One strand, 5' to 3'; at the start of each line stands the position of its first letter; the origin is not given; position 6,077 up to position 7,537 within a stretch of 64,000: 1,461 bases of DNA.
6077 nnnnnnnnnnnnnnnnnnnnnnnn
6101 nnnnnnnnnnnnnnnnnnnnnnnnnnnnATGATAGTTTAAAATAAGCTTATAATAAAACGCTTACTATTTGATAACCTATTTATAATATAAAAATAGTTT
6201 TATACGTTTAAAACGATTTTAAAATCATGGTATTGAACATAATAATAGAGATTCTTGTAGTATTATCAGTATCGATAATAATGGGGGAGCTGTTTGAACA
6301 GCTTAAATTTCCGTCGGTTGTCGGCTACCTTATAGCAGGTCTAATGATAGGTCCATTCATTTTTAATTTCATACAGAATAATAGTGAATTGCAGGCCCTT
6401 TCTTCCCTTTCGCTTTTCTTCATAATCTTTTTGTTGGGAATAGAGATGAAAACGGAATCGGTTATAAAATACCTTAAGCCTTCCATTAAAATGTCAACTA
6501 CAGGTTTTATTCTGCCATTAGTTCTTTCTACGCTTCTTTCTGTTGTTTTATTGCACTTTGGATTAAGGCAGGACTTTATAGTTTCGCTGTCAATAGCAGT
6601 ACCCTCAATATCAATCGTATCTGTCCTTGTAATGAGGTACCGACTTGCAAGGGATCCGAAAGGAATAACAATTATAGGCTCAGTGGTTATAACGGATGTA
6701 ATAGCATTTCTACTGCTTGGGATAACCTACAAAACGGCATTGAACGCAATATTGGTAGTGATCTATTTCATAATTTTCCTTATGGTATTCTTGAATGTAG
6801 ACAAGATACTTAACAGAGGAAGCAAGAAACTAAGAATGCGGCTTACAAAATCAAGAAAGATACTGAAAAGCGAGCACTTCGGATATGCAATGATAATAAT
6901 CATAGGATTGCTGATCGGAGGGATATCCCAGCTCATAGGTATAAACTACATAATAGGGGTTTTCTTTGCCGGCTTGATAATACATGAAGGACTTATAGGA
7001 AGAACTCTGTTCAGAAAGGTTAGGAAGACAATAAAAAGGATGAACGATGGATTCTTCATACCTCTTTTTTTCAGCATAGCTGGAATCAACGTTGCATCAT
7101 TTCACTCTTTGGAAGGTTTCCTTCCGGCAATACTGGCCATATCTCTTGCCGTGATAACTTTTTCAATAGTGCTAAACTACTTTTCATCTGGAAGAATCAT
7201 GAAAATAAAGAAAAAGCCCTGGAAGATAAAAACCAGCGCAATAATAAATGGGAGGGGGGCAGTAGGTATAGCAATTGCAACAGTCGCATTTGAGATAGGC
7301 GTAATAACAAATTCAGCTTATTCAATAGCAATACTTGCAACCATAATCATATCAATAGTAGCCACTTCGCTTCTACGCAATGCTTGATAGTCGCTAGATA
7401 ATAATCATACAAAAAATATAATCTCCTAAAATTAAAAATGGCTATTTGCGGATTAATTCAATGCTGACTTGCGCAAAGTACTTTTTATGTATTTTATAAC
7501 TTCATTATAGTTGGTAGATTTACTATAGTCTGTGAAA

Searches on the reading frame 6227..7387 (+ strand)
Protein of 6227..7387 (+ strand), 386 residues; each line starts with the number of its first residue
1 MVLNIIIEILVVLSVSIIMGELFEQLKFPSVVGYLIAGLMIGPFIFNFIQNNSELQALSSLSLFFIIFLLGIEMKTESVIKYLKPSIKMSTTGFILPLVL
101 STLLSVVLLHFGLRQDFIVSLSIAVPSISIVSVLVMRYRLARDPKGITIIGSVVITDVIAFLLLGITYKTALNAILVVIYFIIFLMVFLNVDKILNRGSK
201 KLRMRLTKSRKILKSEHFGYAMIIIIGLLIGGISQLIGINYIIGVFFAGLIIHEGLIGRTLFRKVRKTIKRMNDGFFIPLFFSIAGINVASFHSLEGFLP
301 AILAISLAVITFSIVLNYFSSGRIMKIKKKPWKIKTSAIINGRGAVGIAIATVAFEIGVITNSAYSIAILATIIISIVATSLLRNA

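Call 44: search_protein_families(library=pfam, proteins=[window:6227-7387:+], max_evalue=0.01)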
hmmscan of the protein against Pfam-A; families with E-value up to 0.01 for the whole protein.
window:6227-7387:+ (386 aa): 1 family
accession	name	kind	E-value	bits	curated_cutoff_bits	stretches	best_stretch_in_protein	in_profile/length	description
PF00999.27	Na_H_Exchanger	-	9.6e-41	140.3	26.2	1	15-383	6-369/375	Sodium/hydrogen exchanger, transmembrane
